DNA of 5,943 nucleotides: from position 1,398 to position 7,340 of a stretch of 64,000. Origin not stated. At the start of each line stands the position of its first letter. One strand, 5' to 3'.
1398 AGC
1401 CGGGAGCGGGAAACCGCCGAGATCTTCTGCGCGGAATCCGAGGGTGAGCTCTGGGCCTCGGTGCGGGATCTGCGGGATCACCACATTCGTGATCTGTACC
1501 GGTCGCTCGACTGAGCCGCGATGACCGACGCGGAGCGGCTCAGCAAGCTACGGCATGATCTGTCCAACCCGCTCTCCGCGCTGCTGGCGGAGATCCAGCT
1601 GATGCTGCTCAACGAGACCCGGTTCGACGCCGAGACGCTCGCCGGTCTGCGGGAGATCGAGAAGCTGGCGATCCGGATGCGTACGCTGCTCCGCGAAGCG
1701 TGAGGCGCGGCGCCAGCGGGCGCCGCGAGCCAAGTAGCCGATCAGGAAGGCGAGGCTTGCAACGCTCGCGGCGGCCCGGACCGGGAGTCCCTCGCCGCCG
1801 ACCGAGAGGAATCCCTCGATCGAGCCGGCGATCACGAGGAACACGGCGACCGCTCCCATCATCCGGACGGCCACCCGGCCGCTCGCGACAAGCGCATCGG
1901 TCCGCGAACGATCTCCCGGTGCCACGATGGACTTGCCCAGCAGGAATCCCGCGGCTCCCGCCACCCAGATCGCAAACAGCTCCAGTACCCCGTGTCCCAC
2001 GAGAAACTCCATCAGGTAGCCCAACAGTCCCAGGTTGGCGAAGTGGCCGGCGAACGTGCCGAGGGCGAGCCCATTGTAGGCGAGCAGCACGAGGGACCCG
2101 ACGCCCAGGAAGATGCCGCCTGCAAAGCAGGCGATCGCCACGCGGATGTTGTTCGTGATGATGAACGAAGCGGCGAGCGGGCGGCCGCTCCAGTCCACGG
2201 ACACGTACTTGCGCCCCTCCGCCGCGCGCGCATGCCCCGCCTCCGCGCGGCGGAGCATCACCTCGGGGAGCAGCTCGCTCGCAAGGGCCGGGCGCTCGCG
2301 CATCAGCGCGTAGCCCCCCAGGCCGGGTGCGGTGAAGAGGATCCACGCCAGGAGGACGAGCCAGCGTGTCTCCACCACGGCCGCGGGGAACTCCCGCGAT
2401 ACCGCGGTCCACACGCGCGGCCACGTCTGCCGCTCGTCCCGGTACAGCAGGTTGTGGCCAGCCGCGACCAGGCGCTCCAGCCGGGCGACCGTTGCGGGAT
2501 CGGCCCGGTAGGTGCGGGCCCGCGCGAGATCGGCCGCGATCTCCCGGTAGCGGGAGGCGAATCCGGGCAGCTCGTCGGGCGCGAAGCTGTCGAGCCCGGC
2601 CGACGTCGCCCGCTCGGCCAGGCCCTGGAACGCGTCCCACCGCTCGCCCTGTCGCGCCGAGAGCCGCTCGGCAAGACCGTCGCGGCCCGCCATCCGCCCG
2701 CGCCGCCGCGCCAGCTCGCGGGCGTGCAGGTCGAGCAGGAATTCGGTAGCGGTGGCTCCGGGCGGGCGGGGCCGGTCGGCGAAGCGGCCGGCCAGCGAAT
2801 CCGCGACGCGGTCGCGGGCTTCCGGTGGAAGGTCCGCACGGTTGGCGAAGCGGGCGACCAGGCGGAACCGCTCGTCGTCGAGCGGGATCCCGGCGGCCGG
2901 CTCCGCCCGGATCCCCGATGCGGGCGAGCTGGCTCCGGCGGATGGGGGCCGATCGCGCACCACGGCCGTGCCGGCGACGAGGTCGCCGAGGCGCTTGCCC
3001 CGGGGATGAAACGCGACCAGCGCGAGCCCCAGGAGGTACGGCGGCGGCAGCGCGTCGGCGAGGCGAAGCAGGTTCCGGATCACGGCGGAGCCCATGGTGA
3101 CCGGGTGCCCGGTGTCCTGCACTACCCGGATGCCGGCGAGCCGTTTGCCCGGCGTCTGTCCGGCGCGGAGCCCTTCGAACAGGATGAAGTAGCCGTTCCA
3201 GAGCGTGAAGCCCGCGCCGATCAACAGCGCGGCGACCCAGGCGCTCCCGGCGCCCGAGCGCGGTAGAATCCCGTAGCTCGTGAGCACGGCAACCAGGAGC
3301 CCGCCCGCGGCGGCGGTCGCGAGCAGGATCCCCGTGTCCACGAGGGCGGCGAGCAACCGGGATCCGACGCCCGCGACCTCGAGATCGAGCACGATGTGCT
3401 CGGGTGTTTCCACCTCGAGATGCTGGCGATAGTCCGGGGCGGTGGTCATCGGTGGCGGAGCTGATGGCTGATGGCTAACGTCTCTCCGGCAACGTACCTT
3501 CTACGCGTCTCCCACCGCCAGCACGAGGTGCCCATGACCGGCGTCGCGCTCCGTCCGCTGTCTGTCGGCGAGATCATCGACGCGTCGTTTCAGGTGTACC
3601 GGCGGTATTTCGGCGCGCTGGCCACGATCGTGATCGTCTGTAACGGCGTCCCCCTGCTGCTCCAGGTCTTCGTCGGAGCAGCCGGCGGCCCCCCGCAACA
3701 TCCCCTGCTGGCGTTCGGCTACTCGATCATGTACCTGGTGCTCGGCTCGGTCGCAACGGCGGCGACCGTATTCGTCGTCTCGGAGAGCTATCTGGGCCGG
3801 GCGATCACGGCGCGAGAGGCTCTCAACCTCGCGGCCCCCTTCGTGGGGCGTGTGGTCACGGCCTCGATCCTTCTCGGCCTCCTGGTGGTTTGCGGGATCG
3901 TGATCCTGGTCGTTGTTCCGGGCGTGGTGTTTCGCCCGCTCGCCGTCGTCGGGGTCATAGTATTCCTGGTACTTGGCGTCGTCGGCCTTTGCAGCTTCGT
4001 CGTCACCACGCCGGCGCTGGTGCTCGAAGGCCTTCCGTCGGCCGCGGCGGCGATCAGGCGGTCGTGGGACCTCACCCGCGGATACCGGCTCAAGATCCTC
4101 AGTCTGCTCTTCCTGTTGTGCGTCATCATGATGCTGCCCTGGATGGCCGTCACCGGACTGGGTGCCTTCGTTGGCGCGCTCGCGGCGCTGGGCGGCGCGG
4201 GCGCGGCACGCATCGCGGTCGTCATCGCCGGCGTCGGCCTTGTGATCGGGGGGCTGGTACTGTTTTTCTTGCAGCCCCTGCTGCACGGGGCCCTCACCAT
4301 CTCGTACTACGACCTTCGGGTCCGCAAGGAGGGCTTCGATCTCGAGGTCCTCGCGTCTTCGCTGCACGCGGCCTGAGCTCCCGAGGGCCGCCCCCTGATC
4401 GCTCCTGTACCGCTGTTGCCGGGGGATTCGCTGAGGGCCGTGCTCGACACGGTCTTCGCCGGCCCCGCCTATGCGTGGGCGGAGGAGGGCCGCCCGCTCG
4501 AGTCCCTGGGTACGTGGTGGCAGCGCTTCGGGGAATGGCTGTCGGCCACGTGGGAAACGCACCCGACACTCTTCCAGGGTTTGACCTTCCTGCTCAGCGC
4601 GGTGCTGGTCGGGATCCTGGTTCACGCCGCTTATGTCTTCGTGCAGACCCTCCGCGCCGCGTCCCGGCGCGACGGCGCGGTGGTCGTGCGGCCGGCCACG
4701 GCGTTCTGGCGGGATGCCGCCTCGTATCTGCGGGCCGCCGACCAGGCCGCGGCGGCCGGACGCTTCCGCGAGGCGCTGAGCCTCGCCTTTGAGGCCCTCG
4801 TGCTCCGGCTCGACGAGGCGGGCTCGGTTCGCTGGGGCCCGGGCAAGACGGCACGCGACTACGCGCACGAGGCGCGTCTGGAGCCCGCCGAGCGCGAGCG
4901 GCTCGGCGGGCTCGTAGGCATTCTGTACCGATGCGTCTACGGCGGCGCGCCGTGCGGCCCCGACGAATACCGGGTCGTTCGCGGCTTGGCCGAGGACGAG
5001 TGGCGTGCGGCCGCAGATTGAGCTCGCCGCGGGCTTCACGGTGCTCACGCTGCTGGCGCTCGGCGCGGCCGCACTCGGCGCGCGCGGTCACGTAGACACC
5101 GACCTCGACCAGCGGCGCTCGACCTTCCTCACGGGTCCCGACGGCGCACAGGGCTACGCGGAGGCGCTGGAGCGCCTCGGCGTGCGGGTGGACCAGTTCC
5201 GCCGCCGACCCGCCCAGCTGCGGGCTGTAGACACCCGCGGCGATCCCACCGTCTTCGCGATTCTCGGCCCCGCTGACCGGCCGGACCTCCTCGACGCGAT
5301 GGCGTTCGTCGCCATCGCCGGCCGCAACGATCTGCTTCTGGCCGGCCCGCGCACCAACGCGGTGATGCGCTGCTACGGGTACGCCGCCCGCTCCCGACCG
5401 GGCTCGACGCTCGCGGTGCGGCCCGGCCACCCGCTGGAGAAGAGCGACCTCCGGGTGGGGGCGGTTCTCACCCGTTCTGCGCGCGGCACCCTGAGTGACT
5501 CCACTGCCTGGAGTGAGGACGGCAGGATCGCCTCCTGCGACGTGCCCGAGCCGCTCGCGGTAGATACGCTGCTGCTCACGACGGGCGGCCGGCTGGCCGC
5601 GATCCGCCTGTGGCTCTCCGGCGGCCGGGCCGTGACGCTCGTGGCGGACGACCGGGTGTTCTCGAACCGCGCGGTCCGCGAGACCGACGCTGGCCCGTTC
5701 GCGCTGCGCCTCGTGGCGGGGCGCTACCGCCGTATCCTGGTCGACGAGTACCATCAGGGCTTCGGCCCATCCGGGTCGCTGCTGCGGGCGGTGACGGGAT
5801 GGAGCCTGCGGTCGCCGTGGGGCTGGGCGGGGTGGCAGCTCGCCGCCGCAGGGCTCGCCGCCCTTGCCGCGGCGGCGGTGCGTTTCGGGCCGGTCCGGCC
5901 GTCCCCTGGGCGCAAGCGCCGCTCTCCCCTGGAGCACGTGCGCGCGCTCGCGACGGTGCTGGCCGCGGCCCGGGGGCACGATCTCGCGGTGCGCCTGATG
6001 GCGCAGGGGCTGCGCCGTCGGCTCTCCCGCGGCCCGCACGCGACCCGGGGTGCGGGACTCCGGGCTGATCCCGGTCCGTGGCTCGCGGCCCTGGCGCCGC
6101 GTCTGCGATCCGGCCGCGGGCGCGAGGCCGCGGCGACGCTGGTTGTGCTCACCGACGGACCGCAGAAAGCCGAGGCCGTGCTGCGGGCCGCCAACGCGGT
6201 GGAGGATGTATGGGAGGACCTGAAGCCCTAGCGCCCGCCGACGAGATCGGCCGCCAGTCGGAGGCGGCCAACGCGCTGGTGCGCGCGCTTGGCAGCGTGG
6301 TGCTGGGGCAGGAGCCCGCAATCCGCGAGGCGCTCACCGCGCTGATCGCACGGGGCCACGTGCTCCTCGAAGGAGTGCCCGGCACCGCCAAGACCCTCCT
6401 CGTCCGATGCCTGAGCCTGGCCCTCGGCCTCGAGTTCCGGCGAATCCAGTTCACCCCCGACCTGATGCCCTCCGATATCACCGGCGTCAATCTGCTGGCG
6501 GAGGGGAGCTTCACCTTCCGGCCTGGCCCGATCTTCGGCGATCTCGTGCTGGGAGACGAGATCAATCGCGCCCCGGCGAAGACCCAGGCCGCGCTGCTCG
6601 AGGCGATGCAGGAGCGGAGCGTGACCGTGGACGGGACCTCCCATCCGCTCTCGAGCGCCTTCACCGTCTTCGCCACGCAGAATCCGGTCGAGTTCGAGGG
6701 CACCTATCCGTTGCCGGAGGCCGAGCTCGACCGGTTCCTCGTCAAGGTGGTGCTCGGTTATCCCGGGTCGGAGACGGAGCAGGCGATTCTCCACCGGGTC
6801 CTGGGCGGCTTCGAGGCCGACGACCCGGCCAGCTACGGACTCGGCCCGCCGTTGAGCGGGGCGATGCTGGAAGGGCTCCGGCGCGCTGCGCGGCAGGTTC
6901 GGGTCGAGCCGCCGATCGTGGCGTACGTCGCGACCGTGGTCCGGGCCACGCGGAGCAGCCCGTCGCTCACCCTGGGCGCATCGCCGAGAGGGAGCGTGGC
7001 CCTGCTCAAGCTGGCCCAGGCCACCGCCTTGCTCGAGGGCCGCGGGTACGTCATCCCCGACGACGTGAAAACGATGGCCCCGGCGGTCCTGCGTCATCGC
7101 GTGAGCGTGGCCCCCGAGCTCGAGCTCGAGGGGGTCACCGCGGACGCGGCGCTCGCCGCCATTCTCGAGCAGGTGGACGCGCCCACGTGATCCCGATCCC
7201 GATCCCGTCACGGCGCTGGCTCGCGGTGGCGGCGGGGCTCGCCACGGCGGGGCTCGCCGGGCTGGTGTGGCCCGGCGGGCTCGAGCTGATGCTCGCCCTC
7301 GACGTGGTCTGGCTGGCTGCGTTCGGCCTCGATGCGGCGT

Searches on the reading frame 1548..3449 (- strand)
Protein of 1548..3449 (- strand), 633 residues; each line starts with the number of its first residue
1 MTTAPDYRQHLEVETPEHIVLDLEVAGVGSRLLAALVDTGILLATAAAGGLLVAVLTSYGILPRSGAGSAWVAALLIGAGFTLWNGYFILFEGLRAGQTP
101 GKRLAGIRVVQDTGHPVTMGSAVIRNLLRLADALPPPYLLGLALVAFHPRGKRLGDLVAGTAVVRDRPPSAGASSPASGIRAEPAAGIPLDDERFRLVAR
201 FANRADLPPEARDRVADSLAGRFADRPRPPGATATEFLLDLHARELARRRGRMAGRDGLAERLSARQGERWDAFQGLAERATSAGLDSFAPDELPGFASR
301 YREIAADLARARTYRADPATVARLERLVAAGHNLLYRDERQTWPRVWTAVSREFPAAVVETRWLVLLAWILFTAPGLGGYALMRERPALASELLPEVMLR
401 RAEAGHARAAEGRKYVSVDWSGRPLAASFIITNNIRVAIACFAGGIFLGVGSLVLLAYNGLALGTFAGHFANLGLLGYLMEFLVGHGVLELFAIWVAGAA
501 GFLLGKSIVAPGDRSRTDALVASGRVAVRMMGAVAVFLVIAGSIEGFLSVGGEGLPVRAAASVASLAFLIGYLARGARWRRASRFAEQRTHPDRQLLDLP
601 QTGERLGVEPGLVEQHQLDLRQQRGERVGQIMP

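Call 54: search_protein_families(library=pfam, proteins=[window:1548-3449:-])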
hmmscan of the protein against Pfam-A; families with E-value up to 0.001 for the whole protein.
window:1548-3449:- (633 aa): 2 families
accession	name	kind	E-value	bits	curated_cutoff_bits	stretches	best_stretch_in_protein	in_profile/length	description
PF01944.22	SpoIIM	-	4.9e-30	105.1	26.9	1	411-549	32-162/163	Stage II sporulation protein M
PF06271.18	RDD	-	6.6e-22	78.7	24.1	1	25-160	1-137/137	RDD family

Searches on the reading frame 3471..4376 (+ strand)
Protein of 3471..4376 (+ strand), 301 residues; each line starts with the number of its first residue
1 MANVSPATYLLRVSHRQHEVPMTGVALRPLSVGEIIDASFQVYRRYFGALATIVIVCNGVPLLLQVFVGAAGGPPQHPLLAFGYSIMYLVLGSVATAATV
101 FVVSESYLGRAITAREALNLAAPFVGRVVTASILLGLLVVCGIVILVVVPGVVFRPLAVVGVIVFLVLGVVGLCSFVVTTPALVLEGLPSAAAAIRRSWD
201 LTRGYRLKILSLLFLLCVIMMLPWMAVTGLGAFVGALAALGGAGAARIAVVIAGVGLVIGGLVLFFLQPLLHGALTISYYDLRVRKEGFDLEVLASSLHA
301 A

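Call 54: search_protein_families(library=pfam, proteins=[window:3471-4376:+])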
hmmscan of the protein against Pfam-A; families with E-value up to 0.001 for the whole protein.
window:3471-4376:+ (301 aa): 1 family
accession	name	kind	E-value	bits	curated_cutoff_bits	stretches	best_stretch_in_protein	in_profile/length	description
PF10110.14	GPDPase_memb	-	1e-06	28.2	29.6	1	159-281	165-284/321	Membrane domain of glycerophosphoryl diester phosphodiesterase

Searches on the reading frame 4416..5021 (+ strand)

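Call 54: search_protein_families(library=pfam, proteins=[window:4416-5021:+])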
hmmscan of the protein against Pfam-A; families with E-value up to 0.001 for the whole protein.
window:4416-5021:+ (201 aa): 1 family
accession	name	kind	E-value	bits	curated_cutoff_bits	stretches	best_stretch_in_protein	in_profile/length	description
PF13559.11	DUF4129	-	1.6e-09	38.1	24.8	1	124-189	1-65/69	Domain of unknown function (DUF4129)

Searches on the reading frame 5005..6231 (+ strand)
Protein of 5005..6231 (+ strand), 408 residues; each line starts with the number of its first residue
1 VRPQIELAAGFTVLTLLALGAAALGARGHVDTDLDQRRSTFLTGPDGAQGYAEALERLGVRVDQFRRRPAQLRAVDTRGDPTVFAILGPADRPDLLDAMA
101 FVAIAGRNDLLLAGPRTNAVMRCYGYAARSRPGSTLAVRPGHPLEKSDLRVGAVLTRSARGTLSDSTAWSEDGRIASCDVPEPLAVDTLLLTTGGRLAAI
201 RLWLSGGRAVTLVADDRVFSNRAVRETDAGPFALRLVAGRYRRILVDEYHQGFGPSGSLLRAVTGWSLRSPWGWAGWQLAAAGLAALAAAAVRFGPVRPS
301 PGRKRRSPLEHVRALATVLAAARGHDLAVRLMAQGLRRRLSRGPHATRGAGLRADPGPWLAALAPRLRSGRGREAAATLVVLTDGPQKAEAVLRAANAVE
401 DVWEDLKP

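Call 54: search_protein_families(library=pfam, proteins=[window:5005-6231:+])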
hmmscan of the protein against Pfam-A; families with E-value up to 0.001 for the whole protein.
window:5005-6231:+ (408 aa): 1 family
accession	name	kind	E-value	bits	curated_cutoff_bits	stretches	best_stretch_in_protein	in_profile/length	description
PF14258.12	DUF4350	-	2.8e-06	28.1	30.4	1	43-237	4-181/181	Domain of unknown function (DUF4350)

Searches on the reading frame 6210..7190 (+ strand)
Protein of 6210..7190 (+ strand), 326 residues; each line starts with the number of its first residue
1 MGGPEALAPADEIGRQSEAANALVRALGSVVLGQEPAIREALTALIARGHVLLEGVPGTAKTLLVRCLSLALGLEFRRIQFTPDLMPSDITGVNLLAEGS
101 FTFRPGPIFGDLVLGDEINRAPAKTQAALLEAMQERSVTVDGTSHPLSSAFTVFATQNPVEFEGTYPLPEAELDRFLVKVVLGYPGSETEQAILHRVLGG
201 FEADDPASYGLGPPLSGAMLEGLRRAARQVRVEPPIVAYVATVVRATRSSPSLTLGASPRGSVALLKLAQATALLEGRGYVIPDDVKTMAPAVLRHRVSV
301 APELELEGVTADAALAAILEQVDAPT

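Call 54: search_protein_families(library=pfam, proteins=[window:6210-7190:+])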
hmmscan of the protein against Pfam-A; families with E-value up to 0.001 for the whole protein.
window:6210-7190:+ (326 aa): 6 families
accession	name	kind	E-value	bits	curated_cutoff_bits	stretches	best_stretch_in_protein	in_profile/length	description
PF07726.17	AAA_3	-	2.9e-58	195.8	27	1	50-178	1-131/131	ATPase family associated with various cellular activities (AAA)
PF17863.7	AAA_lid_2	-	7e-23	80.6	22.7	1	245-316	1-72/74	AAA lid domain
PF07728.20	AAA_5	-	2e-14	54.2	22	1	50-176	1-139/139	AAA domain (dynein-related subfamily)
PF20030.5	bpMoxR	-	1.5e-08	34.4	27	1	24-194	7-178/205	MoxR domain in the MoxR-vWA-beta-propeller ternary systems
PF00158.32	Sigma54_activat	-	0.00056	20.1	20.2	0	113-157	98-141/168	Sigma-54 interaction domain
PF00493.29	MCM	-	0.00095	18.8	23.3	0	33-161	42-175/224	MCM P-loop domain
